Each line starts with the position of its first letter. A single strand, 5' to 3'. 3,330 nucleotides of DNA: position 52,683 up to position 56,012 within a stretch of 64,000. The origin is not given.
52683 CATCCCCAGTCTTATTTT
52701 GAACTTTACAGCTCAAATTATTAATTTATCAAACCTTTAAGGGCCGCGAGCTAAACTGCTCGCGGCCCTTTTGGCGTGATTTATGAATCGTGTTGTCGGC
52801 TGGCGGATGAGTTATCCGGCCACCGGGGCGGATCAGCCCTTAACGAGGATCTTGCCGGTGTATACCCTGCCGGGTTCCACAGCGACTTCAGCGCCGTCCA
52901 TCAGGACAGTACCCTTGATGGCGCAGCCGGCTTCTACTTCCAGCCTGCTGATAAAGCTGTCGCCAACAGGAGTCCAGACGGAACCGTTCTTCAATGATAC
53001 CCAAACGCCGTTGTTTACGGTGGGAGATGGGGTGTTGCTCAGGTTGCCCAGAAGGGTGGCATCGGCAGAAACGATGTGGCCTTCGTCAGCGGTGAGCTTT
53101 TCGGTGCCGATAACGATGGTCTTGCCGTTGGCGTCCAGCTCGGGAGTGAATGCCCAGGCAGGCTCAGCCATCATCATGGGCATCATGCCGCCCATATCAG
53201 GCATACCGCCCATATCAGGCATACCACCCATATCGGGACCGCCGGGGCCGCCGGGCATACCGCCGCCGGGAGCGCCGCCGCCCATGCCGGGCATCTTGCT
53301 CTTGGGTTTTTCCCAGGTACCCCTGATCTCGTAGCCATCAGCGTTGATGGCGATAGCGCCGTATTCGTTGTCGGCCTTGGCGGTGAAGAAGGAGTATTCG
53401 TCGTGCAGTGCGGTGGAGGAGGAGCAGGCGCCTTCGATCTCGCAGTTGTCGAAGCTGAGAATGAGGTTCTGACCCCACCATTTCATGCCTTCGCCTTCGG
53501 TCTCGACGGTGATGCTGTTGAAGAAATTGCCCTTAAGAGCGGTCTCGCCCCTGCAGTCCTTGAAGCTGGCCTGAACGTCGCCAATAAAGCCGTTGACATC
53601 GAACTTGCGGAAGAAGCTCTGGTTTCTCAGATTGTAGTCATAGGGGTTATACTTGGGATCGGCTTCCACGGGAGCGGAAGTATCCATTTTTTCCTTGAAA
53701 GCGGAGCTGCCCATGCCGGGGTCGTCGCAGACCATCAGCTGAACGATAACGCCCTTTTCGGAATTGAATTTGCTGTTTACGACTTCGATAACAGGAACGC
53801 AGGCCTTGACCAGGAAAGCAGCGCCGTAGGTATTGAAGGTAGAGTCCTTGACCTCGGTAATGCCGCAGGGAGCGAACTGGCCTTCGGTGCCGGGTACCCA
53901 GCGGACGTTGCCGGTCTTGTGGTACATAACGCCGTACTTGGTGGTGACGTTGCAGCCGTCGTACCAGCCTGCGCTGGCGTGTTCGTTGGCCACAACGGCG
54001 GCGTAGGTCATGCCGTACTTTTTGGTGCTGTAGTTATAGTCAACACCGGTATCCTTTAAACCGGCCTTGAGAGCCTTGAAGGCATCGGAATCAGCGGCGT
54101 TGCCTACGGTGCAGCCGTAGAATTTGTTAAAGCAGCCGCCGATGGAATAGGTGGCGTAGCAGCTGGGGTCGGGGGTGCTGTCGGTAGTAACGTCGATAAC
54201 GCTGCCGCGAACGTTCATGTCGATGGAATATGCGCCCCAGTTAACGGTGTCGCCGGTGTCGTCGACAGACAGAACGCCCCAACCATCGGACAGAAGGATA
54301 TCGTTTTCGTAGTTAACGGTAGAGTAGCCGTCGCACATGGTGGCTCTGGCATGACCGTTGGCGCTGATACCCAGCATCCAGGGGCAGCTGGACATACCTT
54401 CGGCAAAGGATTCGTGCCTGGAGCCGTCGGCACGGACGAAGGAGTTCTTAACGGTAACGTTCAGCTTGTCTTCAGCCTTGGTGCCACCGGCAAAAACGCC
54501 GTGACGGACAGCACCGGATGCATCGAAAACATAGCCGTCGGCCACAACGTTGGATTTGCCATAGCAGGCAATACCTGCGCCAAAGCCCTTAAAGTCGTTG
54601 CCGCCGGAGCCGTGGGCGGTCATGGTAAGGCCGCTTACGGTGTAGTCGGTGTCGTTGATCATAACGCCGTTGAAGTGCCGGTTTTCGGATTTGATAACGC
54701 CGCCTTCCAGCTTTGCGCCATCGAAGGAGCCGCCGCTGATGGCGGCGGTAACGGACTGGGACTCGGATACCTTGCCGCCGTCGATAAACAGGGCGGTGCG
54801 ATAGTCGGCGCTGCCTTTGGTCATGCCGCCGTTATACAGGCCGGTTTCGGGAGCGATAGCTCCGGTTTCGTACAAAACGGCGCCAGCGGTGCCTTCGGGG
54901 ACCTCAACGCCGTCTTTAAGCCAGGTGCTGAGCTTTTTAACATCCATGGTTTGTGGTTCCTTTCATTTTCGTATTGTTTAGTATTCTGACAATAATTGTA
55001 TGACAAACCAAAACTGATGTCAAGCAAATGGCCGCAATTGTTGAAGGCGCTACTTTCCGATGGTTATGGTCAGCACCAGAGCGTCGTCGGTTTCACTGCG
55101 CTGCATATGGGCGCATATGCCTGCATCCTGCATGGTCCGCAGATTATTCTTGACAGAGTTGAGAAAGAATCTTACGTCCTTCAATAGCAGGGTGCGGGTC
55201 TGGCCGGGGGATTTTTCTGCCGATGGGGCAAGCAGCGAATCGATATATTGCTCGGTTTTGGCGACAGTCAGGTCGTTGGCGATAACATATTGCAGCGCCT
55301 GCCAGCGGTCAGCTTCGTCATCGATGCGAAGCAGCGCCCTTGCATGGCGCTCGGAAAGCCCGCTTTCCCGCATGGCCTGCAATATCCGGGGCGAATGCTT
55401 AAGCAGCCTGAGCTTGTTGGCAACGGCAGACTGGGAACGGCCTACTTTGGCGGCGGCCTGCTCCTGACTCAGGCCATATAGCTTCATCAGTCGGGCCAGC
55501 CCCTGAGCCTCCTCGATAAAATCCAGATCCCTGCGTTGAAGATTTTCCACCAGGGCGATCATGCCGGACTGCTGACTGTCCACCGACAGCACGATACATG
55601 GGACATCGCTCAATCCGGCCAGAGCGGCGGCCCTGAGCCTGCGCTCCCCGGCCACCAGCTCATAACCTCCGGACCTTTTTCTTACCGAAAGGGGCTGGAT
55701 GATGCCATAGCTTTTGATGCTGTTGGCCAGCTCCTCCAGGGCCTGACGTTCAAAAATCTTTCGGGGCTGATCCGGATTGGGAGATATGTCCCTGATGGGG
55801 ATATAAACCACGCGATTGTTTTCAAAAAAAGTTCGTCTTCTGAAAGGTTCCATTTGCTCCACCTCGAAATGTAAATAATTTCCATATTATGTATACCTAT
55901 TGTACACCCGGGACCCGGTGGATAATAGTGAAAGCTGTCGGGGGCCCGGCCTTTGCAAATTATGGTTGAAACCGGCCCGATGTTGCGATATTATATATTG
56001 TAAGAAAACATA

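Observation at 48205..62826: Dispersed paralogous family of beta-helix proteins without signal peptides, carrying Met/Gly/Pro cassettes; three members within 15 kb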

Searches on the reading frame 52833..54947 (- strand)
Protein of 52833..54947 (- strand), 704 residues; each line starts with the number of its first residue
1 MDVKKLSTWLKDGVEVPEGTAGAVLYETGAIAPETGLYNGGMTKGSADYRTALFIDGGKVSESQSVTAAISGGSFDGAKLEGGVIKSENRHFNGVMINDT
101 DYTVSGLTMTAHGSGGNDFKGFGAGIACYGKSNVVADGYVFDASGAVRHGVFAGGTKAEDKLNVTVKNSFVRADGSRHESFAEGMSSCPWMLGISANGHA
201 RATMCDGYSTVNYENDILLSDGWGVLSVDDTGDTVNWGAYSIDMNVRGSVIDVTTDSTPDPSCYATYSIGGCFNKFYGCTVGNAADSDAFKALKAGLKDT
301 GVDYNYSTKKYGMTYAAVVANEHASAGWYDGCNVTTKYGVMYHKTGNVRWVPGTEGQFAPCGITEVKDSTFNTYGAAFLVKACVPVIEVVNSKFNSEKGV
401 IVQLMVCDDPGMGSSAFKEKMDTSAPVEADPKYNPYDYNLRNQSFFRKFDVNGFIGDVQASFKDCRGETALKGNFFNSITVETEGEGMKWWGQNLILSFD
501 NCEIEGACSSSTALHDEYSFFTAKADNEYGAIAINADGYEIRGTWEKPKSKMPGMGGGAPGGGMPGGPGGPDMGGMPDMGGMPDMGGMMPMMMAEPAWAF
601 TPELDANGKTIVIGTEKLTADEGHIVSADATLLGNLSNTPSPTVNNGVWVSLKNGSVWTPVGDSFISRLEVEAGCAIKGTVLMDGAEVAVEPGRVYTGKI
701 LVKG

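Call 5: search_protein_families(library=ncbifam, proteins=[window:52833-54947:-], max_evalue=1)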
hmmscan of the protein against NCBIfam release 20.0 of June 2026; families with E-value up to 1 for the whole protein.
window:52833-54947:- (704 aa): 2 families
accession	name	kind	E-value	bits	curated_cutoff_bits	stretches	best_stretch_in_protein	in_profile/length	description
NF000388.2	blaOXA-1_like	exception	0.032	13.6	580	1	303-342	205-247/276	OXA-1 family class D beta-lactamase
NF005326.0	PRK06853.1-6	equivalog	0.11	12.2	348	1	605-643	125-163/202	indolepyruvate oxidoreductase subunit beta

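Call 7: search_protein_families(library=pfam, proteins=[window:52833-54947:-], max_evalue=1)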
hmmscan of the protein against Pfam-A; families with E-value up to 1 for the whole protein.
window:52833-54947:- (704 aa): 0 families

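Call 11: search_solved_structures(query=window:52833-54947:-, max_evalue=10)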
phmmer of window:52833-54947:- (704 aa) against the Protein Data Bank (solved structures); distinct sequences matched with E-value up to 10: 1.
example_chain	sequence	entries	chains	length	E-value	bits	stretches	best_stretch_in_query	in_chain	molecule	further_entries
8ua7_D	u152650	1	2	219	0.42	12.2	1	12-70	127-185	Histone H2B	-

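Call 86: search_protein_families(library=phrogs, proteins=[window:52833-54947:-], max_evalue=0.01)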
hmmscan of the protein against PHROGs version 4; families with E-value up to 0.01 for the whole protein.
window:52833-54947:- (704 aa): 0 families

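Call 99: find_encoding_contigs(protein=window:52833-54947:-, flank=2000, max_places=3)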
Protein window:52833-54947:- (704 aa): no gene with exactly this product is on record in the collection.
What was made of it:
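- Tried and rejected: An exact-sequence look-up of P3 found no record (call 99).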

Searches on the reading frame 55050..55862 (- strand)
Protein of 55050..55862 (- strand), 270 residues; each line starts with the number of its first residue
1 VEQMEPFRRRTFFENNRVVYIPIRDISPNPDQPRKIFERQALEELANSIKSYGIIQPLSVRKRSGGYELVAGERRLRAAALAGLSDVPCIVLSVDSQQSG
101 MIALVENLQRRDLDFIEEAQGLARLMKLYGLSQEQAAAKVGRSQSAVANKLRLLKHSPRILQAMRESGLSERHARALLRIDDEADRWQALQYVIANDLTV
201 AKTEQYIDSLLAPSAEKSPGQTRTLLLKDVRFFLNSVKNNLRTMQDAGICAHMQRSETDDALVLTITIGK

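Call 62: search_protein_families(library=pfam, proteins=[window:55050-55862:-], max_evalue=0.001)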
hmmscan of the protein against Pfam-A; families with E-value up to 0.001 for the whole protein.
window:55050-55862:- (270 aa): 3 families
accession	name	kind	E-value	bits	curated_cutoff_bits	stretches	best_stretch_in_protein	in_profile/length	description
PF17762.8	HTH_ParB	-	1e-31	109.5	22.6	1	112-210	2-100/102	ParB HTH domain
PF02195.25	ParB_N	-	1.4e-29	102.5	26.3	1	18-109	3-95/95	ParB N-terminal domain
PF19551.4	DUF6074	-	0.00055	20.5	27.2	0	118-157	39-78/83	Family of unknown function (DUF6074)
